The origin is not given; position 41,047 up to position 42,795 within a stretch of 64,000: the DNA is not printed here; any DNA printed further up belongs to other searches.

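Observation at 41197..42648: Rosetta-stone fusion: GT2 glycosyltransferase, TM segment, SAM methyltransferase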

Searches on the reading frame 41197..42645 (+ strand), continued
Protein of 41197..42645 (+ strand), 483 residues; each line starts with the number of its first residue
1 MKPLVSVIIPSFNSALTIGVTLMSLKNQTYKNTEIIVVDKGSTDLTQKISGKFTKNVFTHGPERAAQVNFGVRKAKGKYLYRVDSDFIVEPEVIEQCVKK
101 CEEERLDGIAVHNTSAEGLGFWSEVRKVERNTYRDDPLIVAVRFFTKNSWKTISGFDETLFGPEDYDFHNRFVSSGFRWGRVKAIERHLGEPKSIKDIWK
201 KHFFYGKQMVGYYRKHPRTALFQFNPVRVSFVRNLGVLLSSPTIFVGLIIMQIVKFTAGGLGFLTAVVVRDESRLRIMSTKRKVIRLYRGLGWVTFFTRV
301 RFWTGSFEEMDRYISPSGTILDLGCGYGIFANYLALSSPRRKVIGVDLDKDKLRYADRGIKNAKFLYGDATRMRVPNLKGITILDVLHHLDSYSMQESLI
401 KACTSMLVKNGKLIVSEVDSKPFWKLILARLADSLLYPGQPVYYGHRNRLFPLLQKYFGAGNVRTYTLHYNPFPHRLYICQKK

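Call 18: search_solved_structures(query=window:41197-42645:+, max_evalue=0.01, show_alignments=2)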
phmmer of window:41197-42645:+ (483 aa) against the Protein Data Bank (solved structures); distinct sequences matched with E-value up to 0.01: 20.
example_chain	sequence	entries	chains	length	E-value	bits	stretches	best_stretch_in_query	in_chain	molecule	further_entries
2z87_A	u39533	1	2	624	6.6e-18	68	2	3-200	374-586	Chondroitin synthase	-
2z86_A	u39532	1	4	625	6.6e-18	68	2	3-200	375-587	Chondroitin synthase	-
22ao_A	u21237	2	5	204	1.5e-10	43.8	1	22-139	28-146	GmaR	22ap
8vh7_A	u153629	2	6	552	5.5e-10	41.9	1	2-169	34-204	Heparosan synthase B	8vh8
8viw_A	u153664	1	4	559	5.7e-10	41.8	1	2-169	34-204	Heparosan synthase B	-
6p61_A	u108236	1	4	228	1.6e-09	40.4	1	3-95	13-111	Glycosyltransferase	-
5hea_A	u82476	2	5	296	1.3e-08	37.3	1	4-101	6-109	Putative glycosyltransferase (GalT1)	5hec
9omj_A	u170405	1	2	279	2.2e-07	33.3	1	5-99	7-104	Glycosyltransferase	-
9omm_A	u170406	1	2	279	2.3e-07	33.3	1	5-99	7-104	Glycosyltransferase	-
9omh_A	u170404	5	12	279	2.3e-07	33.3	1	5-99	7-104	Glycosyltransferase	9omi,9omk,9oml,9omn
1ve3_A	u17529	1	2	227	3e-06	29.6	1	311-436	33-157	hypothetical protein PH0226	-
5tze_C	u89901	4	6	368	2.4e-05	26.6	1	6-121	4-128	Glycosyl transferase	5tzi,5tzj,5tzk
6h1j_A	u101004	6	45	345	3.1e-05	26.2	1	5-119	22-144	Probable ss-1,3-N-acetylglucosaminyltransferase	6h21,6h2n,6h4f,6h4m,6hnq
5tz8_A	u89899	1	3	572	5.3e-05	25.5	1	6-121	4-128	Glycosyl transferase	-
3mgg_A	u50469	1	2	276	0.00025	23.2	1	311-419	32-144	Methyltransferase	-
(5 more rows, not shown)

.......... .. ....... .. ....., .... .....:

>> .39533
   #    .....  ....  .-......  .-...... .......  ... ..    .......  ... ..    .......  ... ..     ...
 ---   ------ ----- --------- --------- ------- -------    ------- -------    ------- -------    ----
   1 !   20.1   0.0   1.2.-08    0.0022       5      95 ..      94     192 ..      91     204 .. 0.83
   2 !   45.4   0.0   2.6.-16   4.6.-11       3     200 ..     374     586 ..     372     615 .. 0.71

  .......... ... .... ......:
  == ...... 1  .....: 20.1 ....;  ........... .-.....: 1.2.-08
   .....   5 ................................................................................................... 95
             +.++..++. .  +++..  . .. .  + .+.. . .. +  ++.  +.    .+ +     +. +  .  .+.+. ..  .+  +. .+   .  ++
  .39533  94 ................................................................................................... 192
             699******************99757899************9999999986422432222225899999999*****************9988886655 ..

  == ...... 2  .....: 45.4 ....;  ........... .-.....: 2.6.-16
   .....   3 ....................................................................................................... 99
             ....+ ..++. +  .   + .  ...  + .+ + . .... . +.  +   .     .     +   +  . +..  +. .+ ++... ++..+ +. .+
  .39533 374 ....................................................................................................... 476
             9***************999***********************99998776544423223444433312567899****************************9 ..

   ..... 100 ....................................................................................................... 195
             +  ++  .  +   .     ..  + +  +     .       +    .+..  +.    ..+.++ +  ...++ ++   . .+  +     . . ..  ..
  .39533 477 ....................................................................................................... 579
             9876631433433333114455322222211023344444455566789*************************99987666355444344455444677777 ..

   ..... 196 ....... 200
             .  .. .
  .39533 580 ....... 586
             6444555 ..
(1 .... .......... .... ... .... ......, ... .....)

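Call 20: search_protein_families(library=ncbifam, proteins=[L007:3903-4835:+, L009:3778-4719:+, L009:8123-8770:-], max_evalue=0.00001)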
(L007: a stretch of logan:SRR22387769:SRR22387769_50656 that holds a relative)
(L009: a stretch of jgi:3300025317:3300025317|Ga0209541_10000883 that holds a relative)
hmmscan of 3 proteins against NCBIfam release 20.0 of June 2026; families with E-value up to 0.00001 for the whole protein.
L007:3903-4835:+ (311 aa): 24 families
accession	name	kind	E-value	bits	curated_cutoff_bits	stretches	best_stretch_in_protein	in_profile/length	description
TIGR01181.1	dTDP_gluc_dehyt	equivalog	3.5e-47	161.1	365.1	1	2-309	2-312/321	dTDP-glucose 4,6-dehydratase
TIGR04180.1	EDH_00030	hypoth_equivalog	4.9e-38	130.9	475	1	2-295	1-296/297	NAD-dependent 4,6-dehydratase LegB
TIGR01179.1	galE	equivalog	5.9e-38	130.5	262.3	1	2-302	2-319/332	UDP-glucose 4-epimerase GalE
NF007490.0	PRK10084.1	subfamily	2.4e-29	102.5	649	1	2-308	3-334/361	dTDP-glucose 4,6-dehydratase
NF007582.0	PRK10217.1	equivalog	4.6e-28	98.3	698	1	2-308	4-331/355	dTDP-glucose 4,6-dehydratase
NF008872.0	PRK11908.1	equivalog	6.5e-27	94.5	294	1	2-309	4-336/349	bifunctional UDP-4-keto-pentose/UDP-xylose synthase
NF007956.0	PRK10675.1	subfamily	3.5e-24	85.5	394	1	2-303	3-324/338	UDP-glucose 4-epimerase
NF011728.1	PRK15181.1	equivalog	1.2e-22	80.4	760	1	3-308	19-337/348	Vi polysaccharide biosynthesis UDP-N-acetylglucosaminuronic acid C-4 epimerase TviC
TIGR02197.1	heptose_epim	equivalog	3.8e-22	78.9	274.6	1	2-303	1-308/316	ADP-glyceromanno-heptose 6-epimerase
NF005998.1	PRK08125.1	equivalog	3e-20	72.2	777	1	2-308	318-649/649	bifunctional UDP-4-amino-4-deoxy-L-arabinose formyltransferase/UDP-glucuronic acid oxidase ArnA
NF047922.1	GDPFucSynFcl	equivalog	1.5e-17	64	500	1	89-308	74-301/308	GDP-L-fucose synthase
TIGR02622.1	CDP_4_6_dhtase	equivalog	3.6e-15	56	278.45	1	2-309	7-331/352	CDP-glucose 4,6-dehydratase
NF008360.0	PRK11150.1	equivalog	1.5e-13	50.6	452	1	1-273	1-267/310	ADP-glyceromanno-heptose 6-epimerase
NF043036.1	ErythonDh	equivalog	1.2e-12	47.7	325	1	2-168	3-169/321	D-erythronate dehydrogenase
TIGR04130.1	FnlA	equivalog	4.6e-11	42.2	730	1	2-117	7-121/337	UDP-N-acetylglucosamine 4,6-dehydratase/5-epimerase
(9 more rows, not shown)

L009:3778-4719:+ (314 aa): 27 families (the best 25 are shown)
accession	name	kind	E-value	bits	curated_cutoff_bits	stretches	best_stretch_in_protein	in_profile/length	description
TIGR01181.1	dTDP_gluc_dehyt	equivalog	4.4e-42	144.3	365.1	1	4-311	2-312/321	dTDP-glucose 4,6-dehydratase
TIGR04180.1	EDH_00030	hypoth_equivalog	1.4e-37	129.4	475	1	4-269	1-264/297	NAD-dependent 4,6-dehydratase LegB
TIGR01179.1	galE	equivalog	2.1e-35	122.1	262.3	1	4-297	2-311/332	UDP-glucose 4-epimerase GalE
NF007582.0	PRK10217.1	equivalog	1.1e-27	97.1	698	1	1-308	1-329/355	dTDP-glucose 4,6-dehydratase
NF007490.0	PRK10084.1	subfamily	5.8e-27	94.6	649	1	4-310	3-334/361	dTDP-glucose 4,6-dehydratase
TIGR02197.1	heptose_epim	equivalog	5.5e-25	88.2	274.6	1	4-274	1-273/316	ADP-glyceromanno-heptose 6-epimerase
NF008872.0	PRK11908.1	equivalog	1.1e-24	87.1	294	1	3-312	3-337/349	bifunctional UDP-4-keto-pentose/UDP-xylose synthase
NF007956.0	PRK10675.1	subfamily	1.4e-22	80.3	394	1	4-301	3-320/338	UDP-glucose 4-epimerase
NF005998.1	PRK08125.1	equivalog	3e-21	75.5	777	1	4-259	318-583/649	bifunctional UDP-4-amino-4-deoxy-L-arabinose formyltransferase/UDP-glucuronic acid oxidase ArnA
NF011728.1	PRK15181.1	equivalog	5.5e-21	74.9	760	1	5-227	19-244/348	Vi polysaccharide biosynthesis UDP-N-acetylglucosaminuronic acid C-4 epimerase TviC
NF047922.1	GDPFucSynFcl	equivalog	7.3e-18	65.1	500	1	59-310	40-301/308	GDP-L-fucose synthase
NF008360.0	PRK11150.1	equivalog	1.2e-14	54.3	452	1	4-272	2-264/310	ADP-glyceromanno-heptose 6-epimerase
NF042422.1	oxyalk_red_OleD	equivalog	2.4e-13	50.1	580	1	4-238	3-221/329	2-alkyl-3-oxoalkanoate reductase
NF043036.1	ErythonDh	equivalog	7.2e-12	45.1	325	1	4-177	3-176/321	D-erythronate dehydrogenase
TIGR02622.1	CDP_4_6_dhtase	equivalog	7.4e-12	45.1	278.45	1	4-312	7-332/352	CDP-glucose 4,6-dehydratase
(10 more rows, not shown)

L009:8123-8770:- (216 aa): 13 families
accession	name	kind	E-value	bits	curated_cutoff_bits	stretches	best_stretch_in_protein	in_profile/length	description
NF043040.1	corrin_prot_MT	hypoth_equivalog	1.8e-10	40.6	180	1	35-204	33-207/216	corrinoid protein-associated methyltransferase CpaM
TIGR01983.1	UbiG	equivalog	2.6e-10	40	102.95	1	44-197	50-204/228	bifunctional 2-polyprenyl-6-hydroxyphenol methylase/3-demethylubiquinol 3-O-methyltransferase UbiG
TIGR02072.1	BioC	equivalog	3.9e-10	39.9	184.95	1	45-191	36-170/244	malonyl-ACP O-methyltransferase BioC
NF047649.1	MTase_UXPK_star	exception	2e-08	33.6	460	1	39-144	74-183/283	methyltransferase/UXPK-star double selenoprotein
NF045667.1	MTase_DVU1556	equivalog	7e-08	32.2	155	1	45-202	24-169/213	DVU_1556 family methyltransferase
NF001244.0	PRK00216.1-5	equivalog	7.3e-08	32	216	1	44-164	49-177/236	bifunctional demethylmenaquinone methyltransferase/2-methoxy-6-polyprenyl-1,4-benzoquinol methylase UbiE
TIGR00740.1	TIGR00740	equivalog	9.7e-08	32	193.3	1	37-144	47-161/239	carboxy-S-adenosyl-L-methionine synthase CmoA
TIGR01934.1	MenG_MenH_UbiE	subfamily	5e-07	29.3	158.35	1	37-153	32-151/223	ubiquinone/menaquinone biosynthesis methyltransferase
TIGR02021.1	BchM-ChlM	equivalog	9.2e-07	28.5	158.9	1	44-202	54-207/218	magnesium protoporphyrin IX methyltransferase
NF008823.0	PRK11873.1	subfamily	4.2e-06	26.5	263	1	46-147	80-186/272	arsenite methyltransferase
NF041537.1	ArsM_AhpD_UU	exception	5.1e-06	25.5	510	1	46-145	79-183/345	arsenite methyltransferase/AhpD domain selenoprotein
NF041536.1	ArsM_DUF2284_UU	exception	6.8e-06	24.7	575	1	46-161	79-200/459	arsenite methyltransferase/DUF2284 domain selenoprotein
NF002463.0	PRK01683.1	equivalog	7e-06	25.8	297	0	46-141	34-127/258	trans-aconitate 2-methyltransferase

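Call 42: predict_structure(alignment_id=A1)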
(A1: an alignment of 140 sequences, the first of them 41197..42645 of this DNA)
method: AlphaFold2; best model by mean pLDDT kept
length: 483 residues; sequences in the alignment: 140
mean_pLDDT: 95.3   pTM: 0.77
mean pLDDT of the five models: 95.3, 95.2, 93.9, 93.7, 93.7
residues with pLDDT >= 90: 436; 70-90: 45; 50-70: 2; < 50: 0
segments of 3 or more residues with pLDDT < 50: none
pLDDT, mean of each block of 10 residues (from residue 1): 93 98 98 98 98 98 95 98 98 98 98 97 97 90 97 95 95 97 97 96 95 93 90 95 97 96 89 78 97 95 92 97 98 98 98 98 98 96 96 97 98 96 88 91 94 98 91 91 97
secondary structure, 60 per line:
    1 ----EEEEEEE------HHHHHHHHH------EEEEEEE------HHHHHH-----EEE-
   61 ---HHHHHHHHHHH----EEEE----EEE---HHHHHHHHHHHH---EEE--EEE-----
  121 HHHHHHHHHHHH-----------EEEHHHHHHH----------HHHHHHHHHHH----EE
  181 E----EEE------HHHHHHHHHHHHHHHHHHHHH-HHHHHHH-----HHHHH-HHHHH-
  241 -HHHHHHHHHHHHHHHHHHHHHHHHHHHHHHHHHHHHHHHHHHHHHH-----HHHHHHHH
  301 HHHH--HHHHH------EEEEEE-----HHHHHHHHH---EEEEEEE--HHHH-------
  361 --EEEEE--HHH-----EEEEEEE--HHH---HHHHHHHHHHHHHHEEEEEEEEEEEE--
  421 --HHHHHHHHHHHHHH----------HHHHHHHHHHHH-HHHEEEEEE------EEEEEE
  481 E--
elements in order: E5-11 H18-26 E33-39 H46-51 E57-59 H64-74 E79-82 E87-89 H93-104 E108-110 E113-115 H121-132 E144-146 H147-153 H164-174 E179-181 E186-188 H195-215 H217-223 H229-233 H235-239 H242-287 H293-304 H307-311 E318-323 H329-337 E341-347 H350-353 E363-367 E378-384 H393-406 E407-418 H423-436 H447-458 E463-468 E475-481

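Call 46: fold_search(model_id=the predicted structure, library=pdb)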
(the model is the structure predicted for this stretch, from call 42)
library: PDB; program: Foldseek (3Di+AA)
matches with E <= 10: 1935; with E <= 0.001: 1369
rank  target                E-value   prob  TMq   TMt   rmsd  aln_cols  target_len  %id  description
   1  9omn_B                6.7e-13  1.00  0.36  0.61  11.3       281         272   18  WrtF fucosyltransferase - GDP-2-deoxy-2-fluoro-beta-L-fucose (released 2025-10-29)
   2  9omm_B                1.3e-12  1.00  0.32  0.56  10.4       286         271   19  WrtF fucosyltransferase - tetrasaccharide product (released 2025-10-29)
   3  9omh_A                1.7e-12  1.00  0.36  0.60  11.0       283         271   19  WrtF fucosyltransferase - Apo (released 2025-10-29)
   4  9omk_B                2.0e-12  1.00  0.35  0.63  10.2       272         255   19  WrtF fucosyltransferase - trisaccharide acceptor (released 2025-10-29)
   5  9omh_D                2.6e-12  1.00  0.35  0.60  11.0       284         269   19  WrtF fucosyltransferase - Apo (released 2025-10-29)
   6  9omm_A                3.4e-12  1.00  0.34  0.60  10.2       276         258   18  WrtF fucosyltransferase - tetrasaccharide product (released 2025-10-29)
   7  9omi_B                3.7e-12  1.00  0.32  0.59   9.7       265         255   19  WrtF fucosyltransferase - GDP (released 2025-10-29)
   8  9omj_A                3.7e-12  1.00  0.35  0.60  11.2       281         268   18  WrtF fucosyltransferase - GDP-beta-L-fucose (released 2025-10-29)
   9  6h4f_I                4.6e-12  1.00  0.33  0.49  14.2       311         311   18  TarP-3RboP (released 2018-09-26)
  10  9oml_A                4.9e-12  1.00  0.35  0.63  10.1       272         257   18  WrtF fucosyltransferase - acetylated trisaccharide acceptor (released 2025-10-29)
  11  8bz7_E                5.2e-12  1.00  0.32  0.26   7.9       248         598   20  Crystal structure of the L. monocytogenes RmlT in complex with TDP-rhamnose (released 2023-12-27)
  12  9omh_B                5.5e-12  1.00  0.36  0.62  11.0       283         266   18  WrtF fucosyltransferase - Apo (released 2025-10-29)
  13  9oml_B                5.8e-12  1.00  0.36  0.61  11.0       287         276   19  WrtF fucosyltransferase - acetylated trisaccharide acceptor (released 2025-10-29)
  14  9omh_C                5.8e-12  1.00  0.34  0.60  10.2       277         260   19  WrtF fucosyltransferase - Apo (released 2025-10-29)
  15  9omj_B                7.8e-12  1.00  0.34  0.62  10.2       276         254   18  WrtF fucosyltransferase - GDP-beta-L-fucose (released 2025-10-29)
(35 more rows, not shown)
